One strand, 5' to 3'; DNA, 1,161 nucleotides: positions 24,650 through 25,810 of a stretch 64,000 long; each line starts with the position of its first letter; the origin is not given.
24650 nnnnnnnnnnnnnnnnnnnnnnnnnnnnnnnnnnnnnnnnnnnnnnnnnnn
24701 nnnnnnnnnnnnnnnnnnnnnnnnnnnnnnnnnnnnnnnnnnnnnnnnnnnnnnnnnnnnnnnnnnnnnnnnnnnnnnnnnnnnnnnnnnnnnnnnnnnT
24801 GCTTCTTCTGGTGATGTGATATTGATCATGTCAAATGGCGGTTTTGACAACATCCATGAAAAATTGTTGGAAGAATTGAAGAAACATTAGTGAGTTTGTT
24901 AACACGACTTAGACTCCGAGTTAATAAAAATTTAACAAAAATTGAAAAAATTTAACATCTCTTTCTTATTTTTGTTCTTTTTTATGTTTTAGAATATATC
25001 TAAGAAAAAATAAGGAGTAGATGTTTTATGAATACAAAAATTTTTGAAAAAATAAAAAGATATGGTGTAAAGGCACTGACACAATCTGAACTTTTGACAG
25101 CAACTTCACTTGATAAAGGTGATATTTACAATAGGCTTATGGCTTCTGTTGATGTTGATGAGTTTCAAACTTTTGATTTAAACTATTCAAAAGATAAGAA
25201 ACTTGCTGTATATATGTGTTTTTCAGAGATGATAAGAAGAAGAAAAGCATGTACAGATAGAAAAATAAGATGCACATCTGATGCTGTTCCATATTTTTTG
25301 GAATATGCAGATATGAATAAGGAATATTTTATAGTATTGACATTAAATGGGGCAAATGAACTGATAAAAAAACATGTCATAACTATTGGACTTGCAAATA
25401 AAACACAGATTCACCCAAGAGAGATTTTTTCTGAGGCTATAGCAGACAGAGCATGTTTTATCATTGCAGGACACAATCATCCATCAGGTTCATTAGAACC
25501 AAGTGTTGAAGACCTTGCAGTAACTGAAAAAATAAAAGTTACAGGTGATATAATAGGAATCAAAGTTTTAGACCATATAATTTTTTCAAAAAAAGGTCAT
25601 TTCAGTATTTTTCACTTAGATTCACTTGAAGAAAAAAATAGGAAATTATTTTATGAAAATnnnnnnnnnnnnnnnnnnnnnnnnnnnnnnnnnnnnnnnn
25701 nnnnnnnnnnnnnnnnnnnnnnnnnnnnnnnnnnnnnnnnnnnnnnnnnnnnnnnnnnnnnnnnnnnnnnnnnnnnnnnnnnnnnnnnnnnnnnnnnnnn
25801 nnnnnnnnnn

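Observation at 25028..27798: RadC-led four-gene operon with three overlapping genes of unknown function, facing a papain-like secreted protein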

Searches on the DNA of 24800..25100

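Call 91: search_rna_families(source=window, start=24800, end=25100, threshold=evalue, max_evalue=1)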
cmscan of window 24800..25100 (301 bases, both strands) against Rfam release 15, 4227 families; matches with E-value up to 1: 1.
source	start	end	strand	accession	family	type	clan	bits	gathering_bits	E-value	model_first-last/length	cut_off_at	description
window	25046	25099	-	RF02171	RFPL3-AS1_1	Gene; lncRNA;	-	21.4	70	0.0029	26-88/88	no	RFPL3 antisense RNA 1 conserved region 1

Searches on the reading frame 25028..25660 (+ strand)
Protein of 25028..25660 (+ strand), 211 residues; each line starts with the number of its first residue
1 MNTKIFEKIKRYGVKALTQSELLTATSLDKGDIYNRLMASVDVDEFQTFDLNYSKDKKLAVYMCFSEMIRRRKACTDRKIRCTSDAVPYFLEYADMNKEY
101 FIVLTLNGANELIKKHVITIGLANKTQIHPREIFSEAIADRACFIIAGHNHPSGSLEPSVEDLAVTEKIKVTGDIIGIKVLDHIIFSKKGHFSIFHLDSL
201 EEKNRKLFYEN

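Call 3: search_protein_families(library=pfam, proteins=[window:25028-25660:+], max_evalue=0.1)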
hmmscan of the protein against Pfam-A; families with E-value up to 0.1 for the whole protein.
window:25028-25660:+ (211 aa): 1 family
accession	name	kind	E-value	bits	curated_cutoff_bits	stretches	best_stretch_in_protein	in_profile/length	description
PF04002.20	RadC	-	2.5e-35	121.5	22.1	1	81-194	2-116/121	RadC-like JAB domain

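Call 4: search_protein_families(library=padloc, proteins=[window:25028-25660:+], max_evalue=0.1)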
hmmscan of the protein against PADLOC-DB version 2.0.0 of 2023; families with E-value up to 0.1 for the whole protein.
window:25028-25660:+ (211 aa): 1 family
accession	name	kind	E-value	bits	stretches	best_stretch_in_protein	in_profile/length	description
PDLC00889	JAB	-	0.014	12.9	1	132-170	86-124/168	JAB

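Call 5: search_protein_families(library=ncbifam, proteins=[window:25028-25660:+], max_evalue=0.1)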
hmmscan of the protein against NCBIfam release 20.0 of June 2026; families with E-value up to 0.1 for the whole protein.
window:25028-25660:+ (211 aa): 3 families
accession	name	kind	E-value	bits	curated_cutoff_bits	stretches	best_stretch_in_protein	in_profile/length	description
NF000642.1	PRK00024.1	equivalog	2.3e-36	125.5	180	1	53-194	64-206/212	RadC family protein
TIGR00608.1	radc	subfamily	8.9e-33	113.9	133.85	1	84-194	101-212/218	RadC family protein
NF006569.0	PRK09082.1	subfamily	0.004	16.3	420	1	117-203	139-227/386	methionine aminotransferase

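Call 6: search_protein_families(library=phrogs, proteins=[window:25028-25660:+], max_evalue=0.1)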
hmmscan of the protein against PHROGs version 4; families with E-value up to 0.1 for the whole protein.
window:25028-25660:+ (211 aa): 2 families
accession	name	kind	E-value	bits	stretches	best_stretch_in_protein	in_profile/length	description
phrog_10276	-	DNA, RNA and nucleotide metabolism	1.8e-29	103.7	1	80-194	30-147/153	DNA repair protein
phrog_35166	-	unknown function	0.077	13.1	1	102-179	23-98/322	-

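Call 19: find_related_loci(query=window:25028-25660:+, collection=genome_contigs, flank=8000)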
Query window:25028-25660:+ (211 aa) in genome_contigs; peptide patterns used: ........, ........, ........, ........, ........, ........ (x = any residue, [..] = any of these).
115 stretches matched a pattern; 12 encode a relative of the query (tblastn E <= 1e-3); 12 distinct loci.
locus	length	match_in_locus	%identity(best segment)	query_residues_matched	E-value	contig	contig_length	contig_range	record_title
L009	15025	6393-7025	93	1-211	9e-135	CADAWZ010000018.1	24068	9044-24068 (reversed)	uncultured bacterium isolate RUG13696 genome assembly, contig: RUG13696_asm_18, whole genome shotgun sequence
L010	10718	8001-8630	89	1-211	2e-128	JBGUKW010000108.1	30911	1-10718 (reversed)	MAG: Candidatus Xenobia bacterium isolate ruminal_MAG_271 ruminal_MAG_271_contig_0108, whole genome shotgun sequence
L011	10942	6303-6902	43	7-195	1e-46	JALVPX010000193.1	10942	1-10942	MAG: Deltaproteobacteria bacterium isolate A3_metabat1_scaf2bin.213 A3_NODE_5045_length_10942_cov_2.721775, whole genome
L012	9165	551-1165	40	7-200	9e-44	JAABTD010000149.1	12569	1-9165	MAG: Desulfobacteraceae bacterium isolate S20.Bin143 Scaffold_3797, whole genome shotgun sequence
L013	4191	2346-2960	40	7-200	1e-43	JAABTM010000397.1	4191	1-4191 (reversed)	MAG: Desulfobacteraceae bacterium isolate S23.Bin075 Scaffold_30276, whole genome shotgun sequence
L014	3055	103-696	40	7-193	4e-42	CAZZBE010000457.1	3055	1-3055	MAG TPA_asm: uncultured Desulfobacteraceae bacterium isolate binchicken_co8_367 genome assembly, contig: NODE_66020_leng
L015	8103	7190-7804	35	7-200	6e-39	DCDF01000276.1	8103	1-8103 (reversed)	MAG TPA_asm: Syntrophaceae bacterium UBA1062 UBA1062_contig_1226, whole genome shotgun sequence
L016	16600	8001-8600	38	7-195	3e-37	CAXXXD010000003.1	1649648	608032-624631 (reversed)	MAG: Oceanispirochaeta sp. isolate aeacc017-5aeb-41c1-ba2d-d30721ebb7db genome assembly, contig: contig_3, whole genome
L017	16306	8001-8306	40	91-194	1e-18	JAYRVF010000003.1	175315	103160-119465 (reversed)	MAG: Xanthobacteraceae bacterium isolate NJ_NJASGE3bin.14 k141_209455, whole genome shotgun sequence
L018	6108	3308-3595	38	98-193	4e-17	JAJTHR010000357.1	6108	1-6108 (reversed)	MAG: Parachlamydia sp. isolate CoA8_M59.1 k141_1536309_flag_1_multi_10.0000_len_6108, whole genome shotgun sequence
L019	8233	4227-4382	60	149-200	6e-17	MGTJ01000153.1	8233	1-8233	MAG: Desulfobacterales bacterium RIFOXYA12_FULL_46_15 rifixya3_full_scaffold_4422, whole genome shotgun sequence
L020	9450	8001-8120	53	161-200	2e-9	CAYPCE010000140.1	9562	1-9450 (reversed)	MAG TPA_asm: uncultured Desulfobacteraceae bacterium isolate binchicken_co15_176 genome assembly, contig: NODE_5547_leng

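Call 25: search_protein_families(library=pfam, proteins=[L010:9240-9521:+], max_evalue=1)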
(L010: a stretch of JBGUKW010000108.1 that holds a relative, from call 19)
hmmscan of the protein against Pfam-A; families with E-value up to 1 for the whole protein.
L010:9240-9521:+ (94 aa): 0 families

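Call 96: find_related_loci(query=window:25028-25660:+, collection=viral_contigs, flank=5000)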
Query window:25028-25660:+ (211 aa) in viral_contigs; peptide patterns used: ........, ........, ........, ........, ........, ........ (x = any residue, [..] = any of these).
16 stretches matched a pattern, but none encodes a relative of the query by tblastn (E <= 1e-3).
